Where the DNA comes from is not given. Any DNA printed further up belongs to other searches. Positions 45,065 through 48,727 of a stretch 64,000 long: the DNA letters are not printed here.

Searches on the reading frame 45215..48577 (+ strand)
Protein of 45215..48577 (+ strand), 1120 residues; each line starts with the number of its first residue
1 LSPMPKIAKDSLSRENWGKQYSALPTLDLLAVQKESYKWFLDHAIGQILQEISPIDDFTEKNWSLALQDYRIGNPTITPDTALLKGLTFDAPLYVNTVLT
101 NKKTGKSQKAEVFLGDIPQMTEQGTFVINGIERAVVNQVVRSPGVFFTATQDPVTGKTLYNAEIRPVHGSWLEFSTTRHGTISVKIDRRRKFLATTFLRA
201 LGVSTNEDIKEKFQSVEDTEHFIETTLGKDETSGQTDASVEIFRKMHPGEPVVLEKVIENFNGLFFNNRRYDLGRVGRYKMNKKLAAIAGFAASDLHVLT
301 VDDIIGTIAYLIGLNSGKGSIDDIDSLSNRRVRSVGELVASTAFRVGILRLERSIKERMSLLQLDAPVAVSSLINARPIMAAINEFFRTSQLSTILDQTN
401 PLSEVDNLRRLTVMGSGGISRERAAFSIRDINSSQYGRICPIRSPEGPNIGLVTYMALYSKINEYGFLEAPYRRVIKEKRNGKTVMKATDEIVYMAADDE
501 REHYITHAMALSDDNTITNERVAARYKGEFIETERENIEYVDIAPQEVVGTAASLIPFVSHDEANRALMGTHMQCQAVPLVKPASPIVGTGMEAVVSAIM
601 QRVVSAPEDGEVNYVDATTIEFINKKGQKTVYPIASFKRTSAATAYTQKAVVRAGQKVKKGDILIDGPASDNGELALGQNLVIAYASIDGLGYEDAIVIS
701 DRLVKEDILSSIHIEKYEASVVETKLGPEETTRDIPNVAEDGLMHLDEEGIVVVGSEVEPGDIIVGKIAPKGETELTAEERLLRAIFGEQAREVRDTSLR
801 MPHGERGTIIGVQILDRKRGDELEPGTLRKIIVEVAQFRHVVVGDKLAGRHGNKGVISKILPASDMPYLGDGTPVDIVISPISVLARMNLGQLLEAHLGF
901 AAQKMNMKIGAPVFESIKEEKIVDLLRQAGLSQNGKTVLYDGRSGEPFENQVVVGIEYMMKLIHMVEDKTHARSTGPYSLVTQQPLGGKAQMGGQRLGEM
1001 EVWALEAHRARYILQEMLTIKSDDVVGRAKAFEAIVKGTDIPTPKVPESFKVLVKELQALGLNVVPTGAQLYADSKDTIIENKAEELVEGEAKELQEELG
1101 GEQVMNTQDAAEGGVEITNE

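Call 15: search_protein_families(library=pfam, proteins=[window:45215-48577:+], max_evalue=0.0001)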
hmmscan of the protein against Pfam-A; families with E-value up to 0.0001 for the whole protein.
window:45215-48577:+ (1120 aa): 6 families
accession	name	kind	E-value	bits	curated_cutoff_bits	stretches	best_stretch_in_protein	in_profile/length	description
PF00562.33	RNA_pol_Rpb2_6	-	9.1e-115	384.2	23.4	1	608-991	4-373/373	RNA polymerase Rpb2, domain 6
PF04561.19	RNA_pol_Rpb2_2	-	1.2e-23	84.2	21.7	1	141-333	1-190/190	RNA polymerase Rpb2, domain 2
PF04560.25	RNA_pol_Rpb2_7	-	2.9e-23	82.5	32.1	1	993-1064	1-82/87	RNA polymerase Rpb2, domain 7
PF04565.21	RNA_pol_Rpb2_3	-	3.4e-22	78.8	21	1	395-462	2-68/68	RNA polymerase Rpb2, domain 3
PF10385.14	RNA_pol_Rpb2_45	-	4.3e-15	56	28.2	1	472-544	1-66/66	RNA polymerase beta subunit external 1 domain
PF04563.20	RNA_pol_Rpb2_1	-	3.9e-14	53.1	28.2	1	29-379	2-201/203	RNA polymerase beta subunit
